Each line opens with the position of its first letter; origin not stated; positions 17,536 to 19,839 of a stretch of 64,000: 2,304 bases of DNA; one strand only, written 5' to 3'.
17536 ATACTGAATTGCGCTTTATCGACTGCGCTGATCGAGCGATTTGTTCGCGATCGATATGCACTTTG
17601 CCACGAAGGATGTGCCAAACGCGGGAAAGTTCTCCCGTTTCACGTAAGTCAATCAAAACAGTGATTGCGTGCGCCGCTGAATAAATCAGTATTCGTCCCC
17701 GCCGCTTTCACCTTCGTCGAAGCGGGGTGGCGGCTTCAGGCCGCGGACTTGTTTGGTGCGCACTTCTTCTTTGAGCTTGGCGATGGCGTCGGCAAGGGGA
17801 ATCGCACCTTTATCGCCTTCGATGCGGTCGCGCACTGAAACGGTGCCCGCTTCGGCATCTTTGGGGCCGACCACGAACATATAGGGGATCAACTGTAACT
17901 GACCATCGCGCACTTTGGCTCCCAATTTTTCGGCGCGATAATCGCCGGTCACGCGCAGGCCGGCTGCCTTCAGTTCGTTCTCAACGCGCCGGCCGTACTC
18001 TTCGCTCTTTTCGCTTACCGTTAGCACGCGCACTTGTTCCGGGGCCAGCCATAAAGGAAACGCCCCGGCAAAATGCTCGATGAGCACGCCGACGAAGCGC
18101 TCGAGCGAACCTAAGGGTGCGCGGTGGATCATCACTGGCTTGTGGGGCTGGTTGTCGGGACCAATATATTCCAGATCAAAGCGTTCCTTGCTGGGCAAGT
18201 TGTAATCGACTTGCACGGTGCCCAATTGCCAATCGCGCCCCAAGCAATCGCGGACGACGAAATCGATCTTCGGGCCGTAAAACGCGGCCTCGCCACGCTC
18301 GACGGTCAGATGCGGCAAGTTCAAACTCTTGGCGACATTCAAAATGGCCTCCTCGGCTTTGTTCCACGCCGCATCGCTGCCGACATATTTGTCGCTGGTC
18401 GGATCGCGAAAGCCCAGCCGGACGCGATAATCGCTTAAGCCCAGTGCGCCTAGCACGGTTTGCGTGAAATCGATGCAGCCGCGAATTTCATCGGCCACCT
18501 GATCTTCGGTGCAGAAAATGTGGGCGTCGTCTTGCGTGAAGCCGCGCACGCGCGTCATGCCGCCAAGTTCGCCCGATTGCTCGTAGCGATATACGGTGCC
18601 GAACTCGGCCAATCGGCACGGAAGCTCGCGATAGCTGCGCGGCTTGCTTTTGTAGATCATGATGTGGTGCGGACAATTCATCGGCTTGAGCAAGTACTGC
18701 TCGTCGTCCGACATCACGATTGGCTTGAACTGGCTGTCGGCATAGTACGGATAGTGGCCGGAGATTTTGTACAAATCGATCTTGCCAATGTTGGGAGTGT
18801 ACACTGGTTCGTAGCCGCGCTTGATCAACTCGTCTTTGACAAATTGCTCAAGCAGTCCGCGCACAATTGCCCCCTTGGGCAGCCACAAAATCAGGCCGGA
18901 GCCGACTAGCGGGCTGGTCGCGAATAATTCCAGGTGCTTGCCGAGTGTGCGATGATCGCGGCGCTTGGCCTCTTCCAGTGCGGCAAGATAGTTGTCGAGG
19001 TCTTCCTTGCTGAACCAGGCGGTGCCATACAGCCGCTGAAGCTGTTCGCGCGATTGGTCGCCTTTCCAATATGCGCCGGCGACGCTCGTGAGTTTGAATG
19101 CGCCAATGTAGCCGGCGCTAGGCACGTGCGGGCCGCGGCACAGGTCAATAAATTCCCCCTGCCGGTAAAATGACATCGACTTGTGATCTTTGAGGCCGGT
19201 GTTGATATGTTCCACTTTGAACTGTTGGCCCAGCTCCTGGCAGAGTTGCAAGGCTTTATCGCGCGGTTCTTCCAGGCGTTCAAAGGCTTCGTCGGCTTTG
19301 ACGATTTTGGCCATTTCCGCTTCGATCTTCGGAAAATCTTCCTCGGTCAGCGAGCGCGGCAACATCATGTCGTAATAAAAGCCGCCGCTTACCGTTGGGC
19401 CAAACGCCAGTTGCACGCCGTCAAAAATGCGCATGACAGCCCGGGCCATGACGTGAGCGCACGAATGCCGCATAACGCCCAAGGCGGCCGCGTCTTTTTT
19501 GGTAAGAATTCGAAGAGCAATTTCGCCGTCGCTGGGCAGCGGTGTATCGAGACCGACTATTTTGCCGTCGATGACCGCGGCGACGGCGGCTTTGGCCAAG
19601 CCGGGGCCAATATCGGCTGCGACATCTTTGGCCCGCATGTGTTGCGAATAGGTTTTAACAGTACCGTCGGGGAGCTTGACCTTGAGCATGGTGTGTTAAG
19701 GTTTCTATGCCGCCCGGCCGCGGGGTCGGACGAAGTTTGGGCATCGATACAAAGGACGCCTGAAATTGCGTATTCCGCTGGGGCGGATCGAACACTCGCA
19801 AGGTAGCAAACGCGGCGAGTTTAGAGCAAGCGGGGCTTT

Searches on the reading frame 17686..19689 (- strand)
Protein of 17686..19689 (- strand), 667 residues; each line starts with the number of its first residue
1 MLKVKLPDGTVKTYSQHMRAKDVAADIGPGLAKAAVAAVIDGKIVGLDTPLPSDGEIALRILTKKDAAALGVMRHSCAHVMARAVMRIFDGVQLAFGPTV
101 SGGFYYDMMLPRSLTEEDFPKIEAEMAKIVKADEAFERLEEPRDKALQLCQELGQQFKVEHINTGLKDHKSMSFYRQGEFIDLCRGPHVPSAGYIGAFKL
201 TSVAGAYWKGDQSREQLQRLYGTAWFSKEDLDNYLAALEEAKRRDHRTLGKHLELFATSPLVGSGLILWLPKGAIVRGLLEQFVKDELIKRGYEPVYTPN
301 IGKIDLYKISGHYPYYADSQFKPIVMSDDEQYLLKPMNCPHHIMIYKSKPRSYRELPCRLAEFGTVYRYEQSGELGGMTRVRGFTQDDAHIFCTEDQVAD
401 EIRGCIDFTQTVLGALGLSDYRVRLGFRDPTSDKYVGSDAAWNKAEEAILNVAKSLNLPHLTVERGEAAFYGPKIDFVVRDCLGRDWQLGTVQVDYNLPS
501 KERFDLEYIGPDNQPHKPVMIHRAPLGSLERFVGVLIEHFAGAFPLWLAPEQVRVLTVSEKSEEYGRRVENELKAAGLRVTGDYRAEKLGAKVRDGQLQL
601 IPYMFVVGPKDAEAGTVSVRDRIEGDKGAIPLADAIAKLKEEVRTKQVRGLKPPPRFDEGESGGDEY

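Call 64: search_protein_families(library=pfam, proteins=[window:17686-19689:-], max_evalue=0.00001)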
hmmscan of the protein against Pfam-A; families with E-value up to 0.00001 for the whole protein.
window:17686-19689:- (667 aa): 4 families
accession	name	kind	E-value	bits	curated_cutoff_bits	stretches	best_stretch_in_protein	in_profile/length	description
PF00587.30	tRNA-synt_2b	-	3.1e-45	154.9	29.3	1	328-540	7-179/179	tRNA synthetase class II core domain (G, H, P, S and T)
PF03129.25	HGTP_anticodon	-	1.1e-22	80.4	21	1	552-642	1-94/94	Anticodon binding domain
PF07973.19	tRNA_SAD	-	2.3e-15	56.7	24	1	173-221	2-44/44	Threonyl and Alanyl tRNA synthetase second additional domain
PF02824.27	TGS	-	1.5e-10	41.4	22.2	1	3-57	2-56/60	TGS domain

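Call 69: find_related_loci(query=window:17686-19689:-, collection=genome_contigs, flank=1000)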
Query window:17686-19689:- (667 aa) in genome_contigs; peptide patterns used: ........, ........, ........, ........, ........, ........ (x = any residue, [..] = any of these).
599 stretches matched a pattern (row limit reached: there are more); 580 encode a relative of the query (tblastn E <= 1e-3); the best 80 are kept; 80 distinct loci.
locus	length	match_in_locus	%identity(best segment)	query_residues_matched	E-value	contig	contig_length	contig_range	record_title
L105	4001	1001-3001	91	1-667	0e+0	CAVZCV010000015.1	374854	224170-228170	MAG: Pirellulales bacterium isolate MFD00822.bin.1.89 genome assembly, contig: contig_46217, whole genome shotgun sequen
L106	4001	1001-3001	90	1-667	0e+0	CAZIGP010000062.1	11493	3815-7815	MAG TPA_asm: uncultured Pirellulales bacterium isolate SRP237561_co1_37 genome assembly, contig: NODE_10649_length_11493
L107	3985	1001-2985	88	10-667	0e+0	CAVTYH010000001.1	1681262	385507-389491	MAG: Pirellulales bacterium isolate MFD04944.bin.2.167 genome assembly, contig: contig_23670, whole genome shotgun seque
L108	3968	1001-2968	78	2-649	0e+0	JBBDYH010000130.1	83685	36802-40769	MAG: Pirellulales bacterium isolate LejiaD_61_23 Lejia_D_562_length_83685_cov_14, whole genome shotgun sequence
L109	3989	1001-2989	75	1-663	0e+0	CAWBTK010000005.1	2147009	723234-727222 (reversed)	MAG: uncultured Planctomycetaceae bacterium isolate MFD05442.bin.3.641 genome assembly, contig: contig_30896, whole geno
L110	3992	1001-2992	75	1-664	0e+0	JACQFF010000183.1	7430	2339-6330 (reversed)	MAG: Planctomycetia bacterium isolate NC_groundwater_1040_Pr1_S-0.65um_60_11 Montesol18_Sp65_coassembly_scaffold_953487,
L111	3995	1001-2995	75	1-662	0e+0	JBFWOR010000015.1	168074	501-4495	MAG: Pirellulales bacterium isolate CA_2019_TPBF_140 NODE_870_length_168074_cov_23.756376_TPBF, whole genome shotgun seq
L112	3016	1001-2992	76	1-664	0e+0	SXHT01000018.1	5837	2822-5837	MAG: Planctomycetaceae bacterium isolate F1-120-MAGs029 F1-120__c31770, whole genome shotgun sequence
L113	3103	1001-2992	75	1-663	0e+0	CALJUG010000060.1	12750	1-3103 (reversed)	MAG TPA_asm: uncultured bacterium isolate SRR7515932_bin.73_CONCOCT_v1.1_MAG genome assembly, contig: ERZ869940.2985, wh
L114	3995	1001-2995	73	1-664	0e+0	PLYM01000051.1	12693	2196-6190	MAG: Planctomycetaceae bacterium isolate palsa_1355 73.20120700_P3D.270_contig_70013, whole genome shotgun sequence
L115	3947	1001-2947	73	1-649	0e+0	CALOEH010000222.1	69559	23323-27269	MAG: uncultured Planctomycetia bacterium isolate LOGT_bin.0207 genome assembly, contig: contig_136008, whole genome shot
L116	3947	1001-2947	74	1-649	0e+0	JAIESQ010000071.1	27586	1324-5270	MAG: Pirellulales bacterium isolate co.spades.METABAT.2.5kb_062 c_000000439807, whole genome shotgun sequence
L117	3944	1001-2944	73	1-649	0e+0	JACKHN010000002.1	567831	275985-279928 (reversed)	MAG: Planctomycetaceae bacterium isolate HK-STAS-PLAN-19 HK-STAS-PLAN-19_2, whole genome shotgun sequence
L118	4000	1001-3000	93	1-667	0e+0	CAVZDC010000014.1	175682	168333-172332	MAG: Pirellulales bacterium isolate MFD00822.bin.2.181 genome assembly, contig: contig_72613, whole genome shotgun seque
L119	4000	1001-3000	92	1-667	0e+0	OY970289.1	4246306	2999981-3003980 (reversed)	MAG: Pirellulales bacterium isolate MFD05442.bin.c.2 genome assembly, chromosome: 1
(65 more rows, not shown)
